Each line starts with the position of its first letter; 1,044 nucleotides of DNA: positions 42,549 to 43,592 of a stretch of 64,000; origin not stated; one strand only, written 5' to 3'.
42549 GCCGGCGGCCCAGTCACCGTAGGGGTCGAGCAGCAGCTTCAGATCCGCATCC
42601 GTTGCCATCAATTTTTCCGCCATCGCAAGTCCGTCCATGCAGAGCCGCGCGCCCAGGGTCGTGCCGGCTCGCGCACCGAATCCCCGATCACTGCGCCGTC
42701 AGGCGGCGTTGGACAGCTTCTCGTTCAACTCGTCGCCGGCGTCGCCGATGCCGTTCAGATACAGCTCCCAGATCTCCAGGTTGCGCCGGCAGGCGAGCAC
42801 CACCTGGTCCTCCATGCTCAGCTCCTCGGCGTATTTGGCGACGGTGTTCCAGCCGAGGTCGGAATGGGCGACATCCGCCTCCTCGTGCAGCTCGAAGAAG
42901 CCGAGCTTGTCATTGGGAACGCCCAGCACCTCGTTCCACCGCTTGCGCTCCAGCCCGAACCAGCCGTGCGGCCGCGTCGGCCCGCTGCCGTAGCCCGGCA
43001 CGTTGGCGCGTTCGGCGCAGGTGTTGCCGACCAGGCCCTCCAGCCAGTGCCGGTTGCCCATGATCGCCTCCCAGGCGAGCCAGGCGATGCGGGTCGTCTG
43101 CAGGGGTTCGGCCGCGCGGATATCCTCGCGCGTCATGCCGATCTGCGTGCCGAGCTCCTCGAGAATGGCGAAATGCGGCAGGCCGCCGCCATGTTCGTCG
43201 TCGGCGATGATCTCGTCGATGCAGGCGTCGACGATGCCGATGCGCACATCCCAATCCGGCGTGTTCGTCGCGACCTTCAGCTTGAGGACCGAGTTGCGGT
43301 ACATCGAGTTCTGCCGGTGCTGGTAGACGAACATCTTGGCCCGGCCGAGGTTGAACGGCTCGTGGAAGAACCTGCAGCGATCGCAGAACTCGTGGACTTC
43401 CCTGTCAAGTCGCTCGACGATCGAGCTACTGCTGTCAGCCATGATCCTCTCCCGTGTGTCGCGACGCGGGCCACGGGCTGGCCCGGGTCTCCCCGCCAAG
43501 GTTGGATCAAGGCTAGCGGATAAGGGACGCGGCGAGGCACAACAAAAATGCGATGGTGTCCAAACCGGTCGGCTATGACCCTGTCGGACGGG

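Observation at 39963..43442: Candidate novel system: CADD/PqqC-like haem-oxygenase-like protein + bicupin + EutA-family reactivase, with no B12 enzyme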

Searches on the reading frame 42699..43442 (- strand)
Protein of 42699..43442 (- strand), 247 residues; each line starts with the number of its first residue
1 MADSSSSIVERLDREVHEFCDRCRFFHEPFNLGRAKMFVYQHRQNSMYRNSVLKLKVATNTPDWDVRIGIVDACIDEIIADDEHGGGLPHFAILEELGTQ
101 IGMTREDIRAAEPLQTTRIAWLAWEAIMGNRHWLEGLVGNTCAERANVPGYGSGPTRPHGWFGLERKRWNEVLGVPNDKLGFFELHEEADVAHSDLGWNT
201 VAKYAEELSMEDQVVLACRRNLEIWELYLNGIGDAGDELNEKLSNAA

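Call 3: search_protein_families(library=pfam, proteins=[window:42699-43442:-], max_evalue=0.01)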
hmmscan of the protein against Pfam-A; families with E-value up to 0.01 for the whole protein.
window:42699-43442:- (247 aa): 1 family
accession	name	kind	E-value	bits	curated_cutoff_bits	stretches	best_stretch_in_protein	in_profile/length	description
PF14518.11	Haem_oxygenas_2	-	1.5e-11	44.9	28.9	1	76-225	34-176/177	Iron-containing redox enzyme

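Call 4: search_protein_families(library=ncbifam, proteins=[window:42699-43442:-], max_evalue=0.01)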
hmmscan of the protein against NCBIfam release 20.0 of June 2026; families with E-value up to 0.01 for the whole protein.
window:42699-43442:- (247 aa): 2 families
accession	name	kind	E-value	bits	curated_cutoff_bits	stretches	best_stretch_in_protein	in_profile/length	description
TIGR04305.1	fol_rel_CADD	subfamily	0.00011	21.9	200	0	178-231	158-209/212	CADD family putative folate metabolism protein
NF042919.1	ChlAlygly_Syn_BesC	equivalog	0.00087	18.8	500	0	177-232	194-249/257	4-chloro-allylglycine synthase BesC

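Call 12: search_solved_structures(query=window:42699-43442:-, max_evalue=1, show_alignments=2)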
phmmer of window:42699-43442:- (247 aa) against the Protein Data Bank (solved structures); distinct sequences matched with E-value up to 1: 7.
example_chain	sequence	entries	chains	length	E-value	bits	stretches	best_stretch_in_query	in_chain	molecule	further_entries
4lqx_A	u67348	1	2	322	3.6e-10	43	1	84-240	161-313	TENA/THI-4 domain-containing protein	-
9pj4_A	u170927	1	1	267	0.00047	22.9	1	79-233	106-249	4-aminobenzoate synthase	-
2qs9_A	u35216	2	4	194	0.28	13.8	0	146-174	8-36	Retinoblastoma-binding protein 9 | Serine hydrolase RBBP9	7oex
3dde_A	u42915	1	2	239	0.33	13.6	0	97-194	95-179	TENA/THI-4 protein, Domain of Unknown Function with a Heme Oxygenase-like Fold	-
7twa_A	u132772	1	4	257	0.34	13.6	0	174-210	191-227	4-chloro-allylglycine synthase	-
9fcr_A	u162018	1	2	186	0.38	13.4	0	146-174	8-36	Serine hydrolase RBBP9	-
4fx7_A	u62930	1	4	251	0.62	12.7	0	76-138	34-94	Imidazole glycerol phosphate synthase subunit HisF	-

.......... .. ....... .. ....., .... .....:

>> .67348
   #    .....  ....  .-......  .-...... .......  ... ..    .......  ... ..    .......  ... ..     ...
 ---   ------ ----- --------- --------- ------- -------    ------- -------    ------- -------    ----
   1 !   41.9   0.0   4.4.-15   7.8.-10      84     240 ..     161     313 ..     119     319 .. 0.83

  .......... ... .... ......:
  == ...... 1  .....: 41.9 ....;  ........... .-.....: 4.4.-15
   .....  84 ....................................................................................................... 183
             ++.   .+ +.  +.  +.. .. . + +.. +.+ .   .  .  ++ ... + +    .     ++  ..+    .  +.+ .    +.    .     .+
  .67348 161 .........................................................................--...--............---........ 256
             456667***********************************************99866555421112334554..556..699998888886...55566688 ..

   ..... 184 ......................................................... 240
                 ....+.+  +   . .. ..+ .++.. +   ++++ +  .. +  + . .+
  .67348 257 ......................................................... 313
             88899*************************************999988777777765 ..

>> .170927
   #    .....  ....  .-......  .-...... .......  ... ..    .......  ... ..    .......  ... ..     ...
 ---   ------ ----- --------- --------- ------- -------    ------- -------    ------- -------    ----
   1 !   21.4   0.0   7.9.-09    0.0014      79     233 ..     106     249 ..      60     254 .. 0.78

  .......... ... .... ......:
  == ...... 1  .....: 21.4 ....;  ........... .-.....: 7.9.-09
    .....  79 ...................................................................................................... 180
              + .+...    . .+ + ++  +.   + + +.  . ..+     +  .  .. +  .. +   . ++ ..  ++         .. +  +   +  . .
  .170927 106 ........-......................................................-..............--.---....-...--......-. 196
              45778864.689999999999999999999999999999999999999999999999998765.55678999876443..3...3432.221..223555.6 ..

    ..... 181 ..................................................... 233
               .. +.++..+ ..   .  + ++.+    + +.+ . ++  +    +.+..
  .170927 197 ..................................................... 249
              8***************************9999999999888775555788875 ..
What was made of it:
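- Checked: The best PDB matches are 4lqx and the CADD-type 4-aminobenzoate synthase 9pj4, with the quoted DDEH...H and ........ blocks aligned (call 12).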

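Call 67: find_homologous_proteins(query=window:42699-43442:-, max_evalue=0.00001)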
Query window:42699-43442:- (247 aa): 1305 proteins with E <= 0.00001 among 1476 candidates; the best 120 are listed.
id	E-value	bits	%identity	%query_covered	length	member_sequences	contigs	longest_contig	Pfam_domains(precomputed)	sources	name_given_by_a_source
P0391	4.4e-169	579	100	100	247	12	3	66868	PF14518.12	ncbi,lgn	-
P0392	1.2e-136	472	81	100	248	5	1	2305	PF14518.12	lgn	-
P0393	1.9e-136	472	79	100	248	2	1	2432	PF14518.12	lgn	-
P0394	5.1e-135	467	79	100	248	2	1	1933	PF14518.12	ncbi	-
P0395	8.9e-132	456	76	100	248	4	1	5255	PF14518.12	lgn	-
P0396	1.4e-130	452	77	100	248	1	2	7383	PF14518.12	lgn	-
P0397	1.1e-129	450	75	100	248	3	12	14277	PF14518.12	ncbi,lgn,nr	ncbi:MAG TPA: iron-containing redox enzyme family protein [Kiloniellales bacterium]|nr:iron-containi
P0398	5.6e-129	447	76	100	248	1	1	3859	PF14518.12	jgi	jgi:pyrroloquinoline quinone (PQQ) biosynthesis protein C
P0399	3.8e-128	444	76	100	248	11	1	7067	PF14518.12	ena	-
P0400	1.9e-125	436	74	96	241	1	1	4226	PF14518.12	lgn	-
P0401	1.3e-124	433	73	99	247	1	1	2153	PF14518.12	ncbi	-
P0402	6.0e-120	418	71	100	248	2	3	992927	PF14518.12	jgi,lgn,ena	-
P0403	1.2e-114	400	71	95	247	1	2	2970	PF14518.12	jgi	jgi:pyrroloquinoline quinone (PQQ) biosynthesis protein C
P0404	6.2e-109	381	67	96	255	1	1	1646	PF14518.12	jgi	jgi:pyrroloquinoline quinone (PQQ) biosynthesis protein C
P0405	1.2e-106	374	65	97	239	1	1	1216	PF14518.12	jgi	-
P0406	2.7e-106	373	65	97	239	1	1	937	PF14518.12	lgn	-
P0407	5.1e-106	372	65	99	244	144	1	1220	PF14518.12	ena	-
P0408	7.9e-106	371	67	96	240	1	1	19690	PF14518.12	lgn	-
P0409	1.1e-105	371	64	97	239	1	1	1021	PF14518.12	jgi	jgi:pyrroloquinoline quinone (PQQ) biosynthesis protein C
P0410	1.4e-105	371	65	97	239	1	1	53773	PF14518.12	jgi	jgi:pyrroloquinoline quinone (PQQ) biosynthesis protein C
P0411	1.6e-105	370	64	98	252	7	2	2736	PF14518.12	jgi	jgi:pyrroloquinoline quinone (PQQ) biosynthesis protein C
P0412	2.1e-105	370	67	97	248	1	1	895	PF14518.12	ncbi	-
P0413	2.4e-105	370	64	96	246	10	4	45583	PF14518.12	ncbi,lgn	-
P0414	8.5e-105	368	66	95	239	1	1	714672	PF14518.12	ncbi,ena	-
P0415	9.3e-105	368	66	97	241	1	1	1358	PF14518.12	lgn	-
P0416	1.6e-104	367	64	97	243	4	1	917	PF14518.12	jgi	jgi:pyrroloquinoline quinone (PQQ) biosynthesis protein C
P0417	1.9e-104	367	67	95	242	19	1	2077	PF14518.12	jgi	jgi:pyrroloquinoline quinone (PQQ) biosynthesis protein C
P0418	2.3e-104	367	64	97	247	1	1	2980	PF14518.12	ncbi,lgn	-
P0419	2.8e-104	366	65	96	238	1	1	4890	PF14518.12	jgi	-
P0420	4.7e-104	365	65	97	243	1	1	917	PF14518.12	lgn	-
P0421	5.4e-104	365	66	97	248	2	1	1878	PF14518.12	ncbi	-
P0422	5.5e-104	365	63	97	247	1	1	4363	PF14518.12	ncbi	-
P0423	5.7e-104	365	63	98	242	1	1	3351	PF14518.12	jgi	jgi:pyrroloquinoline quinone (PQQ) biosynthesis protein C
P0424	6.8e-104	365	62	98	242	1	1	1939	PF14518.12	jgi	jgi:pyrroloquinoline quinone (PQQ) biosynthesis protein C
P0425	9.2e-104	365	62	98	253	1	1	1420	PF14518.12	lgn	-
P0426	1.1e-103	364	66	93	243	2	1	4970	PF14518.12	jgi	jgi:pyrroloquinoline quinone (PQQ) biosynthesis protein C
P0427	1.2e-103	364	64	97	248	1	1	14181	PF14518.12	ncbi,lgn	ncbi:MAG: hypothetical protein ACE5KF_02105 [Kiloniellaceae bacterium]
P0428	1.3e-103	364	64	96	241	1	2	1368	PF14518.12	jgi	jgi:pyrroloquinoline quinone (PQQ) biosynthesis protein C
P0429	1.3e-103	364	64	97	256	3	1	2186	PF14518.12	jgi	jgi:pyrroloquinoline quinone (PQQ) biosynthesis protein C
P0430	1.3e-103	364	64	97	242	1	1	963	PF14518.12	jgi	jgi:pyrroloquinoline quinone (PQQ) biosynthesis protein C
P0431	1.3e-103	364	67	93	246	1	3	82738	PF14518.12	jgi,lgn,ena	jgi:pyrroloquinoline quinone (PQQ) biosynthesis protein C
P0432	1.4e-103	364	65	97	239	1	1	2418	PF14518.12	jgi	jgi:pyrroloquinoline quinone (PQQ) biosynthesis protein C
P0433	1.5e-103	364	64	96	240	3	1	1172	PF14518.12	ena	-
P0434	2.2e-103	363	64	92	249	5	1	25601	PF14518.12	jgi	jgi:pyrroloquinoline quinone (PQQ) biosynthesis protein C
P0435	2.6e-103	363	62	98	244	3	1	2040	PF14518.12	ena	-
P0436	3.9e-103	362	64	97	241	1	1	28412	PF14518.12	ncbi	ncbi:MAG: iron-containing redox enzyme family protein [Burkholderiales bacterium]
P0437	3.9e-103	362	65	96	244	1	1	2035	PF14518.12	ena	-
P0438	3.9e-103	362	63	95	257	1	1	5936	PF14518.12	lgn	-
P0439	4.0e-103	362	65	96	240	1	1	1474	PF14518.12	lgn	-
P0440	5.2e-103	362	65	96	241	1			PF14518.12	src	-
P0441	6.0e-103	362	64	97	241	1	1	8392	PF14518.12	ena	-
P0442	6.8e-103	362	64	97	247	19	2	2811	PF14518.12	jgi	jgi:pyrroloquinoline quinone (PQQ) biosynthesis protein C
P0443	7.1e-103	362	63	97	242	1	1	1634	PF14518.12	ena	-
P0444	7.9e-103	361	61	99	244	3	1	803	PF14518.12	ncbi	-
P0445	8.3e-103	361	64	96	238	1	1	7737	PF14518.12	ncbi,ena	-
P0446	8.4e-103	361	64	95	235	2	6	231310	PF03070.22,PF14518.12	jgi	jgi:pyrroloquinoline quinone (PQQ) biosynthesis protein C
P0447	8.6e-103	361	63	96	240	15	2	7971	PF14518.12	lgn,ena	-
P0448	9.2e-103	361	64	97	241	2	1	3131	PF14518.12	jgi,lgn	jgi:pyrroloquinoline quinone (PQQ) biosynthesis protein C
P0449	9.6e-103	361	63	98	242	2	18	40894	PF14518.12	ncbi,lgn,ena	-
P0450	1.0e-102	361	63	98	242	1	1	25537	PF14518.12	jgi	jgi:pyrroloquinoline quinone (PQQ) biosynthesis protein C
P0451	1.1e-102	361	64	96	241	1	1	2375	PF14518.12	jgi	jgi:pyrroloquinoline quinone (PQQ) biosynthesis protein C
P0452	1.3e-102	361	65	96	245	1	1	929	PF14518.12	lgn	-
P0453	1.6e-102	361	63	94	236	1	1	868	PF14518.12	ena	-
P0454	1.8e-102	360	65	95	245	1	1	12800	PF14518.12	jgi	jgi:pyrroloquinoline quinone (PQQ) biosynthesis protein C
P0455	2.1e-102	360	63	98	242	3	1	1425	PF14518.12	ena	-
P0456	2.2e-102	360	64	96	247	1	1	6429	PF14518.12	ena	-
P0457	2.4e-102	360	65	91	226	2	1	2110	PF14518.12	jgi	jgi:pyrroloquinoline quinone (PQQ) biosynthesis protein C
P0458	2.4e-102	360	63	96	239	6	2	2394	PF14518.12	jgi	jgi:pyrroloquinoline quinone (PQQ) biosynthesis protein C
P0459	2.6e-102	360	63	97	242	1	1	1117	PF14518.12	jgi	-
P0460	2.9e-102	360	64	97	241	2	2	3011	PF14518.12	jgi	-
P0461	3.0e-102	360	62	96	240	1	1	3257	PF14518.12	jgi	-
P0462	3.6e-102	359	62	98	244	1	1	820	PF14518.12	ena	-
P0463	4.4e-102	359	65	94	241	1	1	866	PF14518.12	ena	-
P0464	4.4e-102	359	62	98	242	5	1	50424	PF14518.12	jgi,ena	-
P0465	4.7e-102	359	64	95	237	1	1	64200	PF14518.12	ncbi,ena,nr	ncbi:MAG: hypothetical protein EXR28_04945 [Betaproteobacteria bacterium]|nr:hypothetical protein [B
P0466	4.7e-102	359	64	96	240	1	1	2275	PF14518.12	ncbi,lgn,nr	ncbi:MAG TPA: iron-containing redox enzyme family protein [Micropepsaceae bacterium]|nr:iron-contain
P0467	4.9e-102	359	65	95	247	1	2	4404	PF14518.12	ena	-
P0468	6.9e-102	358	64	96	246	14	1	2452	PF14518.12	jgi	jgi:pyrroloquinoline quinone (PQQ) biosynthesis protein C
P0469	7.5e-102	358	63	97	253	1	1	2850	PF14518.12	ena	-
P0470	7.9e-102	358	62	98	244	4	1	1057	PF14518.12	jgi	jgi:pyrroloquinoline quinone (PQQ) biosynthesis protein C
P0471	8.1e-102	358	65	95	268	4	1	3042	PF14518.12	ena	-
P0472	8.8e-102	358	64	96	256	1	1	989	PF14518.12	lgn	-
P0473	8.9e-102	358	63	95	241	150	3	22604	PF14518.12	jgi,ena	-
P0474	9.6e-102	358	65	97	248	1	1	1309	PF14518.12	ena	-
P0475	1.1e-101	358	61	98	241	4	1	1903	PF14518.12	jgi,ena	-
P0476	1.2e-101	358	62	98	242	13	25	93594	PF14518.12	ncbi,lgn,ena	-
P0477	1.3e-101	357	64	96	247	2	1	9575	PF14518.12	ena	-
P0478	1.3e-101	357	63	96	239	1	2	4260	PF14518.12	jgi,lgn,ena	-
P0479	1.5e-101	357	64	96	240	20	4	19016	PF14518.12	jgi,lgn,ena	jgi:pyrroloquinoline quinone (PQQ) biosynthesis protein C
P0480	1.5e-101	357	65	90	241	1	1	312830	PF14518.12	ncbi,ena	-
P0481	1.5e-101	357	62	98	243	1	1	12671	PF14518.12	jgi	jgi:pyrroloquinoline quinone (PQQ) biosynthesis protein C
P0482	1.6e-101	357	64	97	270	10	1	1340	PF14518.12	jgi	jgi:pyrroloquinoline quinone (PQQ) biosynthesis protein C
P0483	1.6e-101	357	64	96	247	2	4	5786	PF14518.12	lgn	-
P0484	1.6e-101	357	63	97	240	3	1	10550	PF14518.12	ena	-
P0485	1.6e-101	357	62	96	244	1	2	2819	PF14518.12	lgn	-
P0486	1.7e-101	357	65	96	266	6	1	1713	PF14518.12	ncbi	-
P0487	1.7e-101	357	64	96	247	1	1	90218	PF14518.12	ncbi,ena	-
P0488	1.9e-101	357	63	97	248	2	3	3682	PF14518.12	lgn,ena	-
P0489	1.9e-101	357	64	96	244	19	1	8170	PF14518.12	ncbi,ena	-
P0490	2.1e-101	357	61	98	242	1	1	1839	PF14518.12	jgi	jgi:pyrroloquinoline quinone (PQQ) biosynthesis protein C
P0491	2.4e-101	357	65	95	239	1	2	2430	PF14518.12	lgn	-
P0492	2.8e-101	356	63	97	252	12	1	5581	PF14518.12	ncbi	-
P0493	3.0e-101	356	62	95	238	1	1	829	PF14518.12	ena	-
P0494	3.5e-101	356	62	98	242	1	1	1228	PF14518.12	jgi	jgi:pyrroloquinoline quinone (PQQ) biosynthesis protein C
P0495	4.0e-101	356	64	96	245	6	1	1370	PF14518.12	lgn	-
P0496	4.1e-101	356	64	91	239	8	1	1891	PF14518.12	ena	-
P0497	4.4e-101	356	62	100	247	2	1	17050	PF14518.12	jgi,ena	jgi:pyrroloquinoline quinone (PQQ) biosynthesis protein C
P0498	4.5e-101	356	65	94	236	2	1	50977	PF14518.12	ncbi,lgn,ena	-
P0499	4.5e-101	356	63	95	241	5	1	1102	PF14518.12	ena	-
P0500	4.6e-101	356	62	97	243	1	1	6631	PF14518.12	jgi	jgi:pyrroloquinoline quinone (PQQ) biosynthesis protein C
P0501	4.7e-101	356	64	96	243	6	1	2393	PF14518.12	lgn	-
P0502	4.7e-101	356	63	97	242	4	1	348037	PF14518.12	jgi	jgi:pyrroloquinoline quinone (PQQ) biosynthesis protein C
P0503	5.4e-101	355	64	95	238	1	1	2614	PF14518.12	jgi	jgi:pyrroloquinoline quinone (PQQ) biosynthesis protein C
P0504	5.6e-101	355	64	94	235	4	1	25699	PF14518.12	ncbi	ncbi:MAG TPA: iron-containing redox enzyme family protein [Burkholderiales bacterium]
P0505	5.7e-101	355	62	98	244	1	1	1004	PF14518.12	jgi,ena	-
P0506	5.8e-101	355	62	98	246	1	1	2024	PF14518.12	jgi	jgi:pyrroloquinoline quinone (PQQ) biosynthesis protein C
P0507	7.0e-101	355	64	95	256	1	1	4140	PF14518.12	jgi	jgi:pyrroloquinoline quinone (PQQ) biosynthesis protein C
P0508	7.1e-101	355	63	93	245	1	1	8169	PF14518.12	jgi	jgi:pyrroloquinoline quinone (PQQ) biosynthesis protein C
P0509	7.5e-101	355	62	97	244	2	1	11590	PF14518.12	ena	-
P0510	8.2e-101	355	62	100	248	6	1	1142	PF14518.12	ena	-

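Call 68: find_encoding_contigs(protein=P0402, flank=8000, max_places=2)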
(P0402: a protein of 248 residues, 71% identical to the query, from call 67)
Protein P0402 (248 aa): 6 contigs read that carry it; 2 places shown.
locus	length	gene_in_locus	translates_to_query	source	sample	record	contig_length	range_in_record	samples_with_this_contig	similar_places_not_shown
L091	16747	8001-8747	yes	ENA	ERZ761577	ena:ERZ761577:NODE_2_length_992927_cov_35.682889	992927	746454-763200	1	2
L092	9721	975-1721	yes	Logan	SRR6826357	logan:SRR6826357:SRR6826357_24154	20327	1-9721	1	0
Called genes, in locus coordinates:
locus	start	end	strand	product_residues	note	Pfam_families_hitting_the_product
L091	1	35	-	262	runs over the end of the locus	PF01978:TrmB (weak), PF09339:HTH_IclR, PF01614:IclR_C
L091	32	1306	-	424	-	PF06808:DctM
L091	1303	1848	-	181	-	PF04290:DctQ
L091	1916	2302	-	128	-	PF02311:AraC_binding, PF07883:Cupin_2, PF05899:Cupin_3 (faint)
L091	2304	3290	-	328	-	PF03480:DctP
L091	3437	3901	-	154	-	PF07331:TctB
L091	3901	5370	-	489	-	PF01970:TctA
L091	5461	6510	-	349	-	PF03401:TctC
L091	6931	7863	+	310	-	PF00126:HTH_1, PF03466:LysR_substrate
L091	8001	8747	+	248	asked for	PF14518:Haem_oxygenas_2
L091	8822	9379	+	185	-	PF00881:Nitroreductase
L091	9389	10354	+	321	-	PF00111:Fer2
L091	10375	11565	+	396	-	PF07690:MFS_1, PF12832:MFS_1_like, PF07690:MFS_1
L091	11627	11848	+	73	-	-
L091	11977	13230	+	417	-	PF07690:MFS_1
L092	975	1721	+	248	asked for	PF14518:Haem_oxygenas_2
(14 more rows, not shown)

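Call 69: find_encoding_contigs(protein=P0414, flank=8000, max_places=1)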
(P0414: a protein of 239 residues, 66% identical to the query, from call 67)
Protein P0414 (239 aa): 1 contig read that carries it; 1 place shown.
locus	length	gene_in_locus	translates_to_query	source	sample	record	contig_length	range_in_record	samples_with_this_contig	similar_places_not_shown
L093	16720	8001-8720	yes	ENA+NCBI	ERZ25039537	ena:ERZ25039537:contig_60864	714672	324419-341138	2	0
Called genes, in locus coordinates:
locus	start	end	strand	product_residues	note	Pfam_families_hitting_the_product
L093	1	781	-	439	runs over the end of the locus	PF19289:PmbA_TldD_3rd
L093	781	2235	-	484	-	PF19290:PmbA_TldD_2nd (faint), PF19289:PmbA_TldD_3rd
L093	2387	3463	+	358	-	PF00355:Rieske, PF19112:VanA_C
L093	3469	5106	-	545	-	PF02738:MoCoBD_1, PF20256:MoCoBD_2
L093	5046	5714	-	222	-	PF20256:MoCoBD_2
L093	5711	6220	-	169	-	PF01799:Fer2_2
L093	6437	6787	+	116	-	-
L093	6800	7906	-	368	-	PF00756:Esterase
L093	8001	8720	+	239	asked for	PF14518:Haem_oxygenas_2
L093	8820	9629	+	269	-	PF00903:Glyoxalase (weak), PF18029:Glyoxalase_6 (faint)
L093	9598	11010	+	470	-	PF00083:Sugar_tr, PF07690:MFS_1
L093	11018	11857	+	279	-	PF00903:Glyoxalase (faint), PF18029:Glyoxalase_6 (faint)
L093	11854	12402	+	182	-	PF00561:Abhydrolase_1, PF12146:Hydrolase_4 (faint), PF12697:Abhydrolase_6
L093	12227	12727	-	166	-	-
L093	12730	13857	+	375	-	PF02776:TPP_enzyme_N, PF00205:TPP_enzyme_M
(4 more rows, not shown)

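Call 70: find_encoding_contigs(protein=P0502, flank=8000, max_places=1)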
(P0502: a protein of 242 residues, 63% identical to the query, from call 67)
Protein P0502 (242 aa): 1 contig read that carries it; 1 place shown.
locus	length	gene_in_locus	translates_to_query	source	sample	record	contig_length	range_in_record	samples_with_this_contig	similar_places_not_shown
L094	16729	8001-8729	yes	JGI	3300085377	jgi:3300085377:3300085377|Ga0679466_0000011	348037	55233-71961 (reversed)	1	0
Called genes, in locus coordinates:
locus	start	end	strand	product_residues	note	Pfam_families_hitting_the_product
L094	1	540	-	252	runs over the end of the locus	PF00857:Isochorismatase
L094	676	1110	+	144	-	PF00190:Cupin_1 (weak), PF07883:Cupin_2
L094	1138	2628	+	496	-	PF20695:UbiD_N, PF01977:UbiD, PF20696:UbiD_C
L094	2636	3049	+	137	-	PF01042:Ribonuc_L-PSP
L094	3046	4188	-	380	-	PF07690:MFS_1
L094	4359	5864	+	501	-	PF00083:Sugar_tr, PF07690:MFS_1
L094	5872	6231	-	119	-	-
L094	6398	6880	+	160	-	PF00293:NUDIX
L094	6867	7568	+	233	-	PF00106:adh_short, PF08659:KR, PF13561:adh_short_C2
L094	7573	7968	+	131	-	PF00072:Response_reg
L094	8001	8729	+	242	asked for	PF14518:Haem_oxygenas_2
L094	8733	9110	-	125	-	-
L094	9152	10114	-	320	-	PF03401:TctC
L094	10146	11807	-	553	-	PF13360:PQQ_2, PF01011:PQQ, PF13570:Beta-prop_ACSF4 (weak), PF01011:PQQ, PF13360:PQQ_2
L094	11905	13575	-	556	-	PF00593:TonB_dep_Rec_b-barrel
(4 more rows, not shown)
